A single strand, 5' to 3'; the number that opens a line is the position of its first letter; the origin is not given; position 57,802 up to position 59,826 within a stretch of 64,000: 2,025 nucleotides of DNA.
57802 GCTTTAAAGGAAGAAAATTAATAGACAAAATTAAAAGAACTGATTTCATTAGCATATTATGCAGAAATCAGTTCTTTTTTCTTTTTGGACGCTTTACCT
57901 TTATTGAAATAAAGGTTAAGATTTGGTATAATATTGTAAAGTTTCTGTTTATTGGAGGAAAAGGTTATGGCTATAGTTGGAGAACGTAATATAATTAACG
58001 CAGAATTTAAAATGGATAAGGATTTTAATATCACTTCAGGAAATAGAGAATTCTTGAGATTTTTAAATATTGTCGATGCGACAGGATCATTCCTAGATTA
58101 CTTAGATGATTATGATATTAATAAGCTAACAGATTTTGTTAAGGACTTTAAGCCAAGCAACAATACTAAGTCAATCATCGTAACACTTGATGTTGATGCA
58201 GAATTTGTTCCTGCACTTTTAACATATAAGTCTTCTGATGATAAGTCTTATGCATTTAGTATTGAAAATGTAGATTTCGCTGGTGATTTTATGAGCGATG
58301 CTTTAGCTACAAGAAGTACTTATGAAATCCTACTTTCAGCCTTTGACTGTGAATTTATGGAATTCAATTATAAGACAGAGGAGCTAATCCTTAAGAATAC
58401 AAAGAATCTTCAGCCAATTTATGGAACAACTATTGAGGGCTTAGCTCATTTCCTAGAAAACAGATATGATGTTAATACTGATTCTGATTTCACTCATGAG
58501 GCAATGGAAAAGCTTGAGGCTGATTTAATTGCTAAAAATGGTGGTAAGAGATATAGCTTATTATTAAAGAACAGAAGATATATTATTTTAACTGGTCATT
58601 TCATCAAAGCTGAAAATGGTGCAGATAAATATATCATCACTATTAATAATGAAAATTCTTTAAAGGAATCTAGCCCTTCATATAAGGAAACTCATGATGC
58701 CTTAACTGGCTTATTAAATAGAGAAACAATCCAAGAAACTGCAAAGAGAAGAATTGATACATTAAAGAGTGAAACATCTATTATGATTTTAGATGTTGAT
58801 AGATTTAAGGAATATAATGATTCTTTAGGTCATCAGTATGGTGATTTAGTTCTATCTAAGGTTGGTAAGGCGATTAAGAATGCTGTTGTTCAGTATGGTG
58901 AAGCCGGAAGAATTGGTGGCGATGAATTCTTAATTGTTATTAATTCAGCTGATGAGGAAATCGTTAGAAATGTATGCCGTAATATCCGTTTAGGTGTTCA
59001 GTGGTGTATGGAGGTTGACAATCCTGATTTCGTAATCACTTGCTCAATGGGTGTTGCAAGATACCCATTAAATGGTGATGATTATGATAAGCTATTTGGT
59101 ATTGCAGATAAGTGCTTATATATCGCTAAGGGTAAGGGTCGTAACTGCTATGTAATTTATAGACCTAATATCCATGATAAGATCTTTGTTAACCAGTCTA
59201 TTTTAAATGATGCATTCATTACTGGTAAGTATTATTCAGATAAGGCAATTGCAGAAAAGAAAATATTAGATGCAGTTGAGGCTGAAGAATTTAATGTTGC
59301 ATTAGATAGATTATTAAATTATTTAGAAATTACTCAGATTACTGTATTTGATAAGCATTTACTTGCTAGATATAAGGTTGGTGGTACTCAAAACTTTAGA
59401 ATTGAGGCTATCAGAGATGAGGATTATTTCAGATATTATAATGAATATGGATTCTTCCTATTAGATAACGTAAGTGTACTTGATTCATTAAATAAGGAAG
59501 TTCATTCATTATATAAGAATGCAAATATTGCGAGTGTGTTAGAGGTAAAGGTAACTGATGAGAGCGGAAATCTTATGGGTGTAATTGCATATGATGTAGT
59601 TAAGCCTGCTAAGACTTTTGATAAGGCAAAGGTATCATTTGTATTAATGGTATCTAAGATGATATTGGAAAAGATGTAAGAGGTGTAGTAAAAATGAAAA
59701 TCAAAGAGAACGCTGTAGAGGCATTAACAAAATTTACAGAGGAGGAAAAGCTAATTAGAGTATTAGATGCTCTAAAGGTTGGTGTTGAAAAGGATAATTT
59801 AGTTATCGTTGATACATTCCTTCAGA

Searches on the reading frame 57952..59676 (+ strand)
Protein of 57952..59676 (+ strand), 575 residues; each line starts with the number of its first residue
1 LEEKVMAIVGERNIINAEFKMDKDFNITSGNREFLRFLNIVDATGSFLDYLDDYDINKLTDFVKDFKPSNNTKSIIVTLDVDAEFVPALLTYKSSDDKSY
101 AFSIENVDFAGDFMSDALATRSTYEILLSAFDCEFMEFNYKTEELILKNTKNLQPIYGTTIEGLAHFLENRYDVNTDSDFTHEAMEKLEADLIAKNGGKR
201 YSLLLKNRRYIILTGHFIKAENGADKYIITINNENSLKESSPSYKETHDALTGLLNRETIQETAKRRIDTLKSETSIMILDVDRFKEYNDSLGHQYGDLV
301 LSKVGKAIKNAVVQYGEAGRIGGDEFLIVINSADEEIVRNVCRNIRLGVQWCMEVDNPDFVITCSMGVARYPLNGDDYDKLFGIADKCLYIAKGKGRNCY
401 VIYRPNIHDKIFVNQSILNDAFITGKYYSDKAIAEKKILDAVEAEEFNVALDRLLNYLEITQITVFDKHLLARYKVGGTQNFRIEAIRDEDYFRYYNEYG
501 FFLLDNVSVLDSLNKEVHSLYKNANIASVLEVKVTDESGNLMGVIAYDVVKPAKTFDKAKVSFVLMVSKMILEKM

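Call 103: search_protein_families(library=pfam, proteins=[window:57952-59676:+], max_evalue=0.00001)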
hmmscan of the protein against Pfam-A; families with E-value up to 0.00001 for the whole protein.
window:57952-59676:+ (575 aa): 1 family
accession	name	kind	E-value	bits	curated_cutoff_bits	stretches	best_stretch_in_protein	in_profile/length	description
PF00990.26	GGDEF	-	1.7e-35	122.6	23.8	1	247-398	2-160/161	Diguanylate cyclase, GGDEF domain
